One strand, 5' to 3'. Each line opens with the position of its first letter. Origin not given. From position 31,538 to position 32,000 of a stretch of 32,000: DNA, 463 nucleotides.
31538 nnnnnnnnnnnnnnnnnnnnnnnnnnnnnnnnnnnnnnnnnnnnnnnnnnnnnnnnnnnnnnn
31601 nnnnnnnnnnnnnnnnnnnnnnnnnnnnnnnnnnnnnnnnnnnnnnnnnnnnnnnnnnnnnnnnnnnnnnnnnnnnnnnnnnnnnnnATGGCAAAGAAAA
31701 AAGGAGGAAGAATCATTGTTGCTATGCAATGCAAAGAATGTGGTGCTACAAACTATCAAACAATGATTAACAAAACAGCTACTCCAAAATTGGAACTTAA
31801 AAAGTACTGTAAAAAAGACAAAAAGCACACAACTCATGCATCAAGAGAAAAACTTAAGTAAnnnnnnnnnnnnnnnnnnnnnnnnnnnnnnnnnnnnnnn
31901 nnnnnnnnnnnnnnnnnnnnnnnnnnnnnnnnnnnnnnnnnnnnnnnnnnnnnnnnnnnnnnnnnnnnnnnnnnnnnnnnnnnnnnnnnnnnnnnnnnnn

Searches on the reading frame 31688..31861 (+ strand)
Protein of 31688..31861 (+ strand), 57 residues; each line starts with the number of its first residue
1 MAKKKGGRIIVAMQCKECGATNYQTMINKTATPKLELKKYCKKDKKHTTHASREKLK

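Call 12: find_encoding_contigs(protein=window:31688-31861:+, flank=3000, max_places=10)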
Protein window:31688-31861:+ (57 aa): 2 contigs read that carry it; 1 place shown.
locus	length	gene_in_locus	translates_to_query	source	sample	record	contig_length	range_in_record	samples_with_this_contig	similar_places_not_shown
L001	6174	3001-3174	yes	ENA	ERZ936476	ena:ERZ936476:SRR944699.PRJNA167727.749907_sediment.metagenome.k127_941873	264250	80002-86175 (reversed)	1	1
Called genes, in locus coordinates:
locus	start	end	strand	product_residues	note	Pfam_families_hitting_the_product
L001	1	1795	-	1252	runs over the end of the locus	-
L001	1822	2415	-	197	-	-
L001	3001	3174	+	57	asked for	PF00471:Ribosomal_L33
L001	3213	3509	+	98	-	PF00886:Ribosomal_S16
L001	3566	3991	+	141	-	-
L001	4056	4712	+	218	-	-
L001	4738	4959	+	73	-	PF13459:Fer4_15 (weak), PF13370:Fer4_13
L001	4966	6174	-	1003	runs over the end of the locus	PF02412:TSP_3 (faint), PF00801:PKD (faint), PF18911:PKD_4 (faint)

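Call 17: find_related_loci(query=L001:3213-3509:+, collection=genome_contigs, flank=2500)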
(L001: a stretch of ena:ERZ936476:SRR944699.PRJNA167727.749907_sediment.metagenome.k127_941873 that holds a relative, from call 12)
Query L001:3213-3509:+ (98 aa) in genome_contigs; peptide patterns used: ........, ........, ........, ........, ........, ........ (x = any residue, [..] = any of these).
211 stretches matched a pattern; 36 encode a relative of the query (tblastn E <= 1e-3); 36 distinct loci.
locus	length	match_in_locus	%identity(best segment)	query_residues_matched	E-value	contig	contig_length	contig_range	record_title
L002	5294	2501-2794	94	1-98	9e-60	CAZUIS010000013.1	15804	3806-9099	MAG TPA_asm: uncultured Candidatus Peribacteria bacterium isolate SRP294416_co1_476 genome assembly, contig: NODE_7614_l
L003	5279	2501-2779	91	1-93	8e-56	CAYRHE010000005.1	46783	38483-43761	MAG TPA_asm: uncultured Candidatus Peribacteria bacterium isolate SRP241341_co1_27 genome assembly, contig: NODE_937_len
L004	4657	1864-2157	90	1-98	1e-55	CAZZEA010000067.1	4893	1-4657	MAG TPA_asm: uncultured Candidatus Peribacteria bacterium isolate binchicken_co37_77 genome assembly, contig: NODE_6179_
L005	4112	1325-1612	86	1-96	2e-53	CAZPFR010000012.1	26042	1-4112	MAG TPA_asm: uncultured Candidatus Peribacteria bacterium isolate SRP192927_co4_1059 genome assembly, contig: NODE_3295_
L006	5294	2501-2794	87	1-98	3e-53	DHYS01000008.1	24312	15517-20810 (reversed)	MAG TPA_asm: Patescibacteria group bacterium UBA5124 UBA5124_contig_13079, whole genome shotgun sequence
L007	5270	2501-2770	87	1-90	8e-51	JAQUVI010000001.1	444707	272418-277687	MAG: Candidatus Absconditabacteria bacterium isolate STD2_163 NODE_9_length_444707_cov_6.730827_Sandtown_D2, whole genom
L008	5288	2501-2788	80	1-96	3e-50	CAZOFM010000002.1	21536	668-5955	MAG TPA_asm: uncultured Candidatus Peribacteria bacterium isolate binchicken_co45_652 genome assembly, contig: NODE_3987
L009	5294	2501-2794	78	1-98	7e-50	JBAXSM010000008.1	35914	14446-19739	MAG: Candidatus Absconditabacteria bacterium isolate ELA609 MAG609_8, whole genome shotgun sequence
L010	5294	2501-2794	66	1-98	3e-40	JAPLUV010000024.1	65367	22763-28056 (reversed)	MAG: candidate division SR1 bacterium isolate LacPavin_0818_WC45_MAG_36_8 LacPavin_0818_WC45_scaffold_268834, whole geno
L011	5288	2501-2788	63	1-96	4e-39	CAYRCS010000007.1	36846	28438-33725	MAG TPA_asm: uncultured Candidatus Peribacteria bacterium isolate SRP285395_co1_554 genome assembly, contig: NODE_1564_l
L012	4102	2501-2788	60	1-96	1e-38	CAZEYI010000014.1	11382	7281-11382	MAG TPA_asm: uncultured Candidatus Peribacteria bacterium isolate binchicken_co128_157 genome assembly, contig: NODE_495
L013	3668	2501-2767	64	1-89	2e-37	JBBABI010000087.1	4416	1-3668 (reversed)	MAG: Candidatus Absconditabacterales bacterium isolate SO_2017_LW1_16 NODE_22970_length_4416_cov_0.962462_LW64-88_2017,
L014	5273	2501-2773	64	1-91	2e-36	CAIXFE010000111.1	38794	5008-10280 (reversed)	uncultured bacterium isolate AlinenLipids_bin-4377 genome assembly, contig: bin-4377:111/123, whole genome shotgun seque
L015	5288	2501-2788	58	1-96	3e-36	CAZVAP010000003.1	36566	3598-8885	MAG TPA_asm: uncultured Candidatus Peribacteria bacterium isolate SRP163575_co1_49 genome assembly, contig: NODE_2152_le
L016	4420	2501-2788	57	1-96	1e-35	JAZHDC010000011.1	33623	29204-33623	MAG: Candidatus Absconditabacteria bacterium isolate Bin6Zod NODE_116_length_33623_cov_16.242672, whole genome shotgun s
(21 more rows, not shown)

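Call 59: find_encoding_contigs(protein=window:31688-31861:+, flank=10000, max_places=10)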
Protein window:31688-31861:+ (57 aa): 2 contigs read that carry it; 2 places shown.
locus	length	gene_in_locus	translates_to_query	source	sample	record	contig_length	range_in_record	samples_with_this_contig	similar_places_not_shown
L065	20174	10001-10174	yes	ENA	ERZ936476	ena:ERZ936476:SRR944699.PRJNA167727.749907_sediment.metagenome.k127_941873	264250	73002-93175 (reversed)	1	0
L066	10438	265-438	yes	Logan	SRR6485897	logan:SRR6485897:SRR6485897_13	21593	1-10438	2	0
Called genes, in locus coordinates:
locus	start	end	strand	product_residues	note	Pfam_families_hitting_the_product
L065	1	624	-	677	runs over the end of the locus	PF00753:Lactamase_B, PF12706:Lactamase_B_2, PF22505:RNase_J_b_CASP, PF17770:RNase_J_C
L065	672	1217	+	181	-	PF01596:Methyltransf_3 (weak)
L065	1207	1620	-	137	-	-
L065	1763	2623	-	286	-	-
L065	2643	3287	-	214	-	-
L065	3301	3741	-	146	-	PF09424:YqeY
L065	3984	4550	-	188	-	PF04230:PS_pyruv_trans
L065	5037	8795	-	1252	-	-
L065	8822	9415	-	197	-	-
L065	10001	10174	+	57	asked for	PF00471:Ribosomal_L33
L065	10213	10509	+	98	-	PF00886:Ribosomal_S16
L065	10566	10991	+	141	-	-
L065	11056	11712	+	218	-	-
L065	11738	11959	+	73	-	PF13459:Fer4_15 (weak), PF13370:Fer4_13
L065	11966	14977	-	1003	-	PF02412:TSP_3 (faint), PF00801:PKD (faint), PF18911:PKD_4 (faint)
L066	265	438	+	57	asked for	PF00471:Ribosomal_L33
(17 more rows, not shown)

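Call 68: find_homologous_proteins(query=L001:3213-3509:+, max_evalue=1e-30)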
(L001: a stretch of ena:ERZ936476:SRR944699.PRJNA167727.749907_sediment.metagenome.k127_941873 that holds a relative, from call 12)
Query L001:3213-3509:+ (98 aa): 106 proteins with E <= 1e-30 among 305 candidates.
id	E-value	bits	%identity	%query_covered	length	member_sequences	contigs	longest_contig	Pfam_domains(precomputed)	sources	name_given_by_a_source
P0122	1.0e-56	207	100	100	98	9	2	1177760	PF00886.25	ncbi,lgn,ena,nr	ncbi:TPA: 30S ribosomal protein S16 [Patescibacteria group bacterium]|nr:hypothetical protein P148_S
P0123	2.3e-51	189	90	100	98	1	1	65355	PF00886.25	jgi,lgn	-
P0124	3.8e-50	186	90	100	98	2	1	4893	PF00886.25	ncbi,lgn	-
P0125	1.3e-49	184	88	98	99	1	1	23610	PF00886.25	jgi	jgi:small subunit ribosomal protein S16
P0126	1.9e-49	183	87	100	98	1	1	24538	PF00886.25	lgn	-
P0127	1.1e-48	181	87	93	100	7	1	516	PF00886.25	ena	-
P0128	4.2e-48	179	84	100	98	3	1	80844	PF00886.25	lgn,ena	-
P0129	6.5e-48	178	86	98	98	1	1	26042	PF00886.25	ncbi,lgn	-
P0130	2.4e-47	177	88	91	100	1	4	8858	PF00886.25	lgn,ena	-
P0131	6.4e-47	175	83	98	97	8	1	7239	PF00886.25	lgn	-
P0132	5.8e-46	172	84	100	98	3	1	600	PF00886.25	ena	-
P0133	5.9e-46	172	84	100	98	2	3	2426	PF00886.25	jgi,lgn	-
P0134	2.0e-45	170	78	98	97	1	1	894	PF00886.25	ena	-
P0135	7.2e-45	169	80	100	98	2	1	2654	PF00886.25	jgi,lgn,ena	-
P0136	7.3e-45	169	78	98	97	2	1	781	PF00886.25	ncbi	-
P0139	1.1e-43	165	76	100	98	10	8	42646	PF00886.25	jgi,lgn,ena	jgi:small subunit ribosomal protein S16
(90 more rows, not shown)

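Call 69: find_encoding_contigs(protein=P0122, flank=1200, max_places=10)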
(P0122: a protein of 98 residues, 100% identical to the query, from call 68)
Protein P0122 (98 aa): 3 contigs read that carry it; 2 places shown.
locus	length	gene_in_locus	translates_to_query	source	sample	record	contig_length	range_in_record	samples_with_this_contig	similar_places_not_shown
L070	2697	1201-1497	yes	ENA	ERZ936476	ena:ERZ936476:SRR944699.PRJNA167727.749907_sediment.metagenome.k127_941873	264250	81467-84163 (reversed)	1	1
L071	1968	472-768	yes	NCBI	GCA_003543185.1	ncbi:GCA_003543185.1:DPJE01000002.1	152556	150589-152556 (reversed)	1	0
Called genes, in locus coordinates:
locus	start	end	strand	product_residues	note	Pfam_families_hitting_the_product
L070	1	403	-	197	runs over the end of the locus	-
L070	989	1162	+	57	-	PF00471:Ribosomal_L33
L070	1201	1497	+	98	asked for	PF00886:Ribosomal_S16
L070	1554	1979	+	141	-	-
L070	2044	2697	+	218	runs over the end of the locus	-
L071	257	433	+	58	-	PF00471:Ribosomal_L33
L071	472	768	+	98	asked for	PF00886:Ribosomal_S16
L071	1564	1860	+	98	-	-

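Call 70: find_encoding_contigs(protein=P0123, flank=1200, max_places=5)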
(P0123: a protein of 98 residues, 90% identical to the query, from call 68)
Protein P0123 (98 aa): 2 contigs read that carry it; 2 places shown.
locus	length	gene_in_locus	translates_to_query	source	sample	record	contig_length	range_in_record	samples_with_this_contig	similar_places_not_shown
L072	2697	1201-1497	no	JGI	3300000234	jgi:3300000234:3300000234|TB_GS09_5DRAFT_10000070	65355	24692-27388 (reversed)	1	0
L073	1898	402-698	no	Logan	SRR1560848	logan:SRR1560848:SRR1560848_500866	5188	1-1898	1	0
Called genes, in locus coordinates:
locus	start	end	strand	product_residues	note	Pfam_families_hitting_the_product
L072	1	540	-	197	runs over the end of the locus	-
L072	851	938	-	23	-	-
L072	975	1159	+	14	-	-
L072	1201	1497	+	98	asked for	PF00886:Ribosomal_S16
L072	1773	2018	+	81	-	-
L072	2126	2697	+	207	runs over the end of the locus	-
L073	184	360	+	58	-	PF00471:Ribosomal_L33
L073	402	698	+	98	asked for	PF00886:Ribosomal_S16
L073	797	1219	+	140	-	-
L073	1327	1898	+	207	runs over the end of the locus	-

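Call 94: find_encoding_contigs(protein=P0130, flank=1500, max_places=6)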
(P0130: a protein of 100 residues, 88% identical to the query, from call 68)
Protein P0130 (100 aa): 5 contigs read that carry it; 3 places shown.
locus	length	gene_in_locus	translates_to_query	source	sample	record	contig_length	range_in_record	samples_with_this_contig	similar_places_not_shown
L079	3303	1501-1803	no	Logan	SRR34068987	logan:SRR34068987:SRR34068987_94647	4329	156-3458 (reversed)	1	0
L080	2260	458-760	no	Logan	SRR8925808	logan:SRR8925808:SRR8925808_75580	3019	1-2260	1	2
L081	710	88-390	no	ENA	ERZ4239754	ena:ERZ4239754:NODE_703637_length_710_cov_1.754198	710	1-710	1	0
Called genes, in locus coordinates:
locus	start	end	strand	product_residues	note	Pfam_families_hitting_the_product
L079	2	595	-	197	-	-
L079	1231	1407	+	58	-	PF00471:Ribosomal_L33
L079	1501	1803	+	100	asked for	PF00886:Ribosomal_S16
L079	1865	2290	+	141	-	-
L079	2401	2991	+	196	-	-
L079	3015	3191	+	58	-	PF13459:Fer4_15 (weak), PF13370:Fer4_13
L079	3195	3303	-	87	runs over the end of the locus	?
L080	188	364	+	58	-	PF00471:Ribosomal_L33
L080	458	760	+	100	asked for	PF00886:Ribosomal_S16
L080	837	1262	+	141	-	-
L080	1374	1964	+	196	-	-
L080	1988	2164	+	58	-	PF13459:Fer4_15 (weak), PF13370:Fer4_13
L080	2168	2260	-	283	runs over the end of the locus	?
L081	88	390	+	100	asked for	PF00886:Ribosomal_S16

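Call 95: find_encoding_contigs(protein=P0139, flank=1500, max_places=8)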
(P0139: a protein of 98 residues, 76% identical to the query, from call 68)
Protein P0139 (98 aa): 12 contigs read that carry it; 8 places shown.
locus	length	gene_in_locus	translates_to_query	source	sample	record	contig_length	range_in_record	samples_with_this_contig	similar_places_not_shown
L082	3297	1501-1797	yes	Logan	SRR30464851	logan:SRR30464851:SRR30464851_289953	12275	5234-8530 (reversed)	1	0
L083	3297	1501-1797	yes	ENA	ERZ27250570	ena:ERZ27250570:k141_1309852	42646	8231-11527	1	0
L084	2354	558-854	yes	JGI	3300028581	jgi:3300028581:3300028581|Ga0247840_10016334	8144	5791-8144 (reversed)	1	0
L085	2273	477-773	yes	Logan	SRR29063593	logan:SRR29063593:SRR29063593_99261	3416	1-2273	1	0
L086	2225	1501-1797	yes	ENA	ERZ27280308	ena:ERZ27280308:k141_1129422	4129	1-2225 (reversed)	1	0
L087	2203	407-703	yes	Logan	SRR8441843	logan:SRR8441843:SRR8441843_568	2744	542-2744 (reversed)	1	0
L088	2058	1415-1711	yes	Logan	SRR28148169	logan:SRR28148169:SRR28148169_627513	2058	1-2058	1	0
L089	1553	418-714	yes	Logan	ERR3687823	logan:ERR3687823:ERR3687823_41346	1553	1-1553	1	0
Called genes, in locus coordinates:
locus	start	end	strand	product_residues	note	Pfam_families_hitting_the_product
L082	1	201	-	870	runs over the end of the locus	-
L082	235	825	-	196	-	-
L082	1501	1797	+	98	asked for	PF00886:Ribosomal_S16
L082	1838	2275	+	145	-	PF18895:T4SS_pilin (weak)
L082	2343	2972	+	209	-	-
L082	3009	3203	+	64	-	PF13370:Fer4_13, PF13459:Fer4_15 (weak)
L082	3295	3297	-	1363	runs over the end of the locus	PF02412:TSP_3 (faint), PF00801:PKD, PF18911:PKD_4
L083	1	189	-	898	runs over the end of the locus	-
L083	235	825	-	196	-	-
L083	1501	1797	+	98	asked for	PF00886:Ribosomal_S16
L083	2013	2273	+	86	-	-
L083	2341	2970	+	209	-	-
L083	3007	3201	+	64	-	PF13370:Fer4_13, PF13459:Fer4_15 (weak)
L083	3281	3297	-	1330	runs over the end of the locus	PF02412:TSP_3 (faint), PF00801:PKD, PF18911:PKD_4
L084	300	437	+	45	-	PF00471:Ribosomal_L33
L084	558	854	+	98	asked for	PF00886:Ribosomal_S16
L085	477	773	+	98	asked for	PF00886:Ribosomal_S16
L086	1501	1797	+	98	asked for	PF00886:Ribosomal_S16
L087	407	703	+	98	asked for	PF00886:Ribosomal_S16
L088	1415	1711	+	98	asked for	PF00886:Ribosomal_S16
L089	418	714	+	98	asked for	PF00886:Ribosomal_S16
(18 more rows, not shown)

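Call 101: find_encoding_contigs(protein=P0128, flank=1500, max_places=4)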
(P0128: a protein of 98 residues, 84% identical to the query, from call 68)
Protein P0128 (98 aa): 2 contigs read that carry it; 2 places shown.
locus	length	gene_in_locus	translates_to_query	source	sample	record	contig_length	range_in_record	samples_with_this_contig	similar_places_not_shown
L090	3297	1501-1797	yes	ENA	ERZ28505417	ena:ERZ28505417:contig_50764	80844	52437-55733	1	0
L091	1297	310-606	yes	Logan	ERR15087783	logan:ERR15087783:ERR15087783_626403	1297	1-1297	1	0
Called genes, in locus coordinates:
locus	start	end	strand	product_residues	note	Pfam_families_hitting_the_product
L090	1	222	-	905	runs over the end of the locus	-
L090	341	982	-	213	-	-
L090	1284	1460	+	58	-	PF00471:Ribosomal_L33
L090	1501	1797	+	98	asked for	PF00886:Ribosomal_S16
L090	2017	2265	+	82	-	-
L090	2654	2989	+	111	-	-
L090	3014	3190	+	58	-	PF13370:Fer4_13, PF13459:Fer4_15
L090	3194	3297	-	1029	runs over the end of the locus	PF02412:TSP_3 (faint), PF00801:PKD (weak), PF18911:PKD_4 (weak)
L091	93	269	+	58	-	PF00471:Ribosomal_L33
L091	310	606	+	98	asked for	PF00886:Ribosomal_S16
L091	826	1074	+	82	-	-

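Call 102: find_encoding_contigs(protein=P0131, flank=1500, max_places=4)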
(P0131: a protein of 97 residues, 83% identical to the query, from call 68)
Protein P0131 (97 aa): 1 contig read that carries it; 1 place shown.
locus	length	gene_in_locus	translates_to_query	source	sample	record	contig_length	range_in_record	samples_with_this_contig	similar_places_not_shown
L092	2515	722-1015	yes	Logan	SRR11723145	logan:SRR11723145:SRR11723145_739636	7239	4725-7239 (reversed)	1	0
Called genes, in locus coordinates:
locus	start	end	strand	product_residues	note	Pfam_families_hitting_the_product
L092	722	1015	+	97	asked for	PF00886:Ribosomal_S16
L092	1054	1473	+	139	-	-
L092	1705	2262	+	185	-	-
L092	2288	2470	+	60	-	PF13370:Fer4_13, PF13459:Fer4_15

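Call 103: find_encoding_contigs(protein=P0125, flank=1500, max_places=4)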
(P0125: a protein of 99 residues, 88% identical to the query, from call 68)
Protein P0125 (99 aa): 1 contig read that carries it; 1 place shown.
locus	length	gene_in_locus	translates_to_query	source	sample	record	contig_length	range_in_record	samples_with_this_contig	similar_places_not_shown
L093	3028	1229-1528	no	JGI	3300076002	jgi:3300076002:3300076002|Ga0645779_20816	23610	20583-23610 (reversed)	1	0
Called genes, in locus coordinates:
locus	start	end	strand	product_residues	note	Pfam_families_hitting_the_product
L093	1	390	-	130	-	?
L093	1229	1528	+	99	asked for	PF00886:Ribosomal_S16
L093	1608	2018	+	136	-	-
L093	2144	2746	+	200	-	-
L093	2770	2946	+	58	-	PF13370:Fer4_13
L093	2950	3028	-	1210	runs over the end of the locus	PF02412:TSP_3 (faint), PF18911:PKD_4 (faint)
